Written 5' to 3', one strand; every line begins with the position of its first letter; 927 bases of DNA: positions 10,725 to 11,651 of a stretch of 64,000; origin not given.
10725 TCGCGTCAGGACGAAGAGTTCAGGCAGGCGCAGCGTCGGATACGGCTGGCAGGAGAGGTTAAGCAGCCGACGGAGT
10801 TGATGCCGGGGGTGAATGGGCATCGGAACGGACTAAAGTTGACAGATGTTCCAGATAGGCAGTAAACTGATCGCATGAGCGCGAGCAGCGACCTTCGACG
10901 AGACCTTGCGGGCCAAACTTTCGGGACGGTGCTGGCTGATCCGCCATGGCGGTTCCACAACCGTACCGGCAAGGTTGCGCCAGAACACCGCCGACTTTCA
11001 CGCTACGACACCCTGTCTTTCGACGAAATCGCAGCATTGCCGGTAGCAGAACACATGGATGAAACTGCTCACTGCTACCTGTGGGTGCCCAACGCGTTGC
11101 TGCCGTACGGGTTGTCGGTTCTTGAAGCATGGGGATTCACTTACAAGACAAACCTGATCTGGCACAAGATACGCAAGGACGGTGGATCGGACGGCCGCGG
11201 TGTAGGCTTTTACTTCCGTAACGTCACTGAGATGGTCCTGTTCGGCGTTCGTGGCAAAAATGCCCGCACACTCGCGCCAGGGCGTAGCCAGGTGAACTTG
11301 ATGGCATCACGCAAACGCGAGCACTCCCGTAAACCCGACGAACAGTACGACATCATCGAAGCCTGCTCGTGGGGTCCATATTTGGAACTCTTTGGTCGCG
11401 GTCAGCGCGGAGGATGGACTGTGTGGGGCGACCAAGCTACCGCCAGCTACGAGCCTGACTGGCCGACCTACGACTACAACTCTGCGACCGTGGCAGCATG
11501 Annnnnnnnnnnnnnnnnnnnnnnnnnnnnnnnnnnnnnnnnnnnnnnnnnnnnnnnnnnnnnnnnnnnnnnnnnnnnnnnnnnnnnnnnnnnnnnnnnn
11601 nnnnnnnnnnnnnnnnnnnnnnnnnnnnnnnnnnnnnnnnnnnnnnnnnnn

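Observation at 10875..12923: Compact restriction-modification module: one MT-A70 methyltransferase plus two divergent BglII-fold nucleases with different catalytic signatures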

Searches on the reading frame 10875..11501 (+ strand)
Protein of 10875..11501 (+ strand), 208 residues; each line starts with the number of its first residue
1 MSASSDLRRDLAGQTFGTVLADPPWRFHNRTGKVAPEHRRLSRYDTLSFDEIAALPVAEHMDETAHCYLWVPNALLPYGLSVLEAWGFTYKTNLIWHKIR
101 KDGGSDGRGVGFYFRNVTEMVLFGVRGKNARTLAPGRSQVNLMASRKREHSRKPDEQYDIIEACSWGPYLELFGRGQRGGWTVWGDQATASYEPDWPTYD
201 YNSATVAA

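Call 3: search_protein_families(library=pfam, proteins=[window:10875-11501:+], max_evalue=1)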
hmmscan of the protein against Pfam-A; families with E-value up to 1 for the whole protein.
window:10875-11501:+ (208 aa): 1 family
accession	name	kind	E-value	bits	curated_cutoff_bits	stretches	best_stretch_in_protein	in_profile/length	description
PF05063.20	MT-A70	-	1.2e-27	97.4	23.9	1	16-187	1-172/172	MT-A70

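Call 4: search_protein_families(library=ncbifam, proteins=[window:10875-11501:+], max_evalue=1)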
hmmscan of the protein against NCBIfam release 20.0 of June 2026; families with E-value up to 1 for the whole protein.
window:10875-11501:+ (208 aa): 0 families

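Call 5: search_protein_families(library=padloc, proteins=[window:10875-11501:+], max_evalue=1)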
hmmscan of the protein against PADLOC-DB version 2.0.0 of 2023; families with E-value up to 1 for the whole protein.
window:10875-11501:+ (208 aa): 4 families
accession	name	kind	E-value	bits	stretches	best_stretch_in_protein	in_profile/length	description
PDLC03221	MTase_II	-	1.2e-86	288.5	1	15-191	20-195/272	Type II methyltransferase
PDLC03262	MTase_II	-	1.4e-71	238.4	1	11-204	5-196/204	Type II methyltransferase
PDLC03371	MTase_II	-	0.008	13.7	1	13-131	27-151/260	Type II methyltransferase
PDLC03379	MTase_II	-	0.035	12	1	64-155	101-182/267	Type II methyltransferase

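Call 38: search_dna_similar(query=window:10875-11501:+, collection=phages, mode=protein, max_evalue=1e-10, max_rows=25)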
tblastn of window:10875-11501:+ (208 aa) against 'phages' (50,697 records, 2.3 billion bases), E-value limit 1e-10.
Records with a match: 414; places in all: 414; records where one place covers at least 80% of the query: 414.
Best place of each record, by identity: 60-80% 5; <60% 409.
By first word of the organism name: Vibrio 183; Stx2a-converting 62; Escherichia 44; Salmonella 14; Rhodobacter 13; Klebsiella 7; Brevundimonas 7; Gordonia 6; Stx2-converting 6; Bacteriophage 5; and 34 more.
By host as written in the record: - 208; Rhodobacter capsulatus YW1 11; Vibrio parahaemolyticus 8; Vibrio splendidus 8; Vibrio alginolyticus 7; Gordonia terrae 3612 6; Vibrio lentus 6; Brevundimonas pondensis LVF1 6; and 103 more.
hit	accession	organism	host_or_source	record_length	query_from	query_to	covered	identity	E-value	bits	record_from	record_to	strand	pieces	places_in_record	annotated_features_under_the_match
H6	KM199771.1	Mesorhizobium phage vB_MloP_Lo5R7ANS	Mesorhizobium loti R7ANS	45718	1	208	100%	74.5%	2e-101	326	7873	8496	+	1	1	putative adenine-specific DNA methyltransferase, transcriptional ... | putative restriction endonuclease BglII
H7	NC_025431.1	Mesorhizobium phage vB_MloP_Lo5R7ANS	Mesorhizobium loti R7ANS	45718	1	208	100%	74.5%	2e-101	326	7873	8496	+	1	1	DNA methyltransferase | restriction endonuclease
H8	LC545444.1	Nitratiruptor phage NrS-3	Nitratiruptor sp. YY08-14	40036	1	208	100%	67.8%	2e-95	309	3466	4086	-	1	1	methyltransferase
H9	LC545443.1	Nitratiruptor phage NrS-2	Nitratiruptor sp. YY08-10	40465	1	208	100%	67.8%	2e-95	309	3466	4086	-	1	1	methyltransferase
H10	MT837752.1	Bacteriophage sp.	human fecal samples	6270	3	203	97%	69.7%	1e-91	298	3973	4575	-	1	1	record has no annotation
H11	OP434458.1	Gordonia phage Malisha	Gordonia terrae 3612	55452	16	188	83%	41.7%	7e-34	132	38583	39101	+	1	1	58: DNA methyltransferase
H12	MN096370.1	Gordonia phage Squiddly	Gordonia terrae 3612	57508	16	188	83%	41.7%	8e-34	132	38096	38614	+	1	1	54: DNA methylase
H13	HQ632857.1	Tetraselmis viridis virus S20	Tetraselmis viridis Rouch (Chlorophyta)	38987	6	188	88%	38.5%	4e-27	113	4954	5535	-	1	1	DNA methyltransferase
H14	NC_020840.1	Tetraselmis viridis virus S20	Tetraselmis viridis Rouch (Chlorophyta)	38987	6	188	88%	38.5%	4e-27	113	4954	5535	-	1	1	DNA methyltransferase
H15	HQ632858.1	Tetraselmis viridis virus SI1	Tetraselmis viridis Rouch (Chlorophyta)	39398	6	188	88%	38.5%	4e-27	113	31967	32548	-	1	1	type II DNA modification methyltransferase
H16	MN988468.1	Rhizobium phage RHph_TM3_3_3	Rhizobium phaseoli T3_3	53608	10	188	86%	37.4%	7e-25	107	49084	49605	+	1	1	adenine methylase protein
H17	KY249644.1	Synechococcus virus S-ESS1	Synechococcus sp.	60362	16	188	83%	38.2%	2e-28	117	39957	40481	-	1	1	DNA methyltransferase | hypothetical protein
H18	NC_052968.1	Synechococcus virus S-ESS1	Synechococcus sp.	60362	16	188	83%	38.2%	2e-28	117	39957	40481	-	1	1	DNA methyltransferase | hypothetical protein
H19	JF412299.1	EBPR siphovirus 4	-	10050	16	187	83%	38.1%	3e-24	104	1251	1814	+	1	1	gp5: hypothetical protein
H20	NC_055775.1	Gordonia phage Fosterous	Gordonia terrae 3612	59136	10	195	89%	34.7%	2e-25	108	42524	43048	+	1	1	50: DNA methyltransferase | 49: hypothetical protein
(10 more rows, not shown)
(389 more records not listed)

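Call 39: get_annotated_region(hit=H8, flank=2500)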
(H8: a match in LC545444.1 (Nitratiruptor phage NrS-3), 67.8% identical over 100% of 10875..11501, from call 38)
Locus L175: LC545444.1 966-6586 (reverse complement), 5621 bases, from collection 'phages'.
description: Nitratiruptor phage NrS-3 DNA, complete genome.
organism: Nitratiruptor phage NrS-3 (NCBI taxid 2725865)
taxonomy: Viruses; Duplodnaviria; Heunggongvirae; Uroviricota; Caudoviricetes
host: Nitratiruptor sp. YY08-14; source: marine hydrothermal vent chimney; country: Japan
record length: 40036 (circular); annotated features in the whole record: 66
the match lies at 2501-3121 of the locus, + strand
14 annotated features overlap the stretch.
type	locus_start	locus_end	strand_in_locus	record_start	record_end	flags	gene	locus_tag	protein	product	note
CDS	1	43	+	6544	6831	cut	-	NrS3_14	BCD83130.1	DNA-binding protein HU-beta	-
CDS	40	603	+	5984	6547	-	-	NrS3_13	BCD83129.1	hypothetical protein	-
CDS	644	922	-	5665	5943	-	-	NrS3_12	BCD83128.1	hypothetical protein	-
CDS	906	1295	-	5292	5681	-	-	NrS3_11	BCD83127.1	hypothetical protein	-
CDS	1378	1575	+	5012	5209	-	-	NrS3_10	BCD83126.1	hypothetical protein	-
CDS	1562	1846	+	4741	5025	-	-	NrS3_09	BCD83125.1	hypothetical protein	-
CDS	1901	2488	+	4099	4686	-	-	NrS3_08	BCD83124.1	methyltransferase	-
CDS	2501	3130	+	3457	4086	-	-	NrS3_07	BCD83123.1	methyltransferase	-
CDS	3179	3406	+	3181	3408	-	-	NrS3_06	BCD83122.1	transcriptional regulator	-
CDS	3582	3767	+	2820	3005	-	-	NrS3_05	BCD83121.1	hypothetical protein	-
CDS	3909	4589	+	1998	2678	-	-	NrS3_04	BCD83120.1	phage antirepressor protein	-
CDS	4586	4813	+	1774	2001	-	-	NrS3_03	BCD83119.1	hypothetical protein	-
CDS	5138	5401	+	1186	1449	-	-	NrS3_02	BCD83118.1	hypothetical protein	-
CDS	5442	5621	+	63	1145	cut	-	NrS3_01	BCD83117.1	phage integrase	-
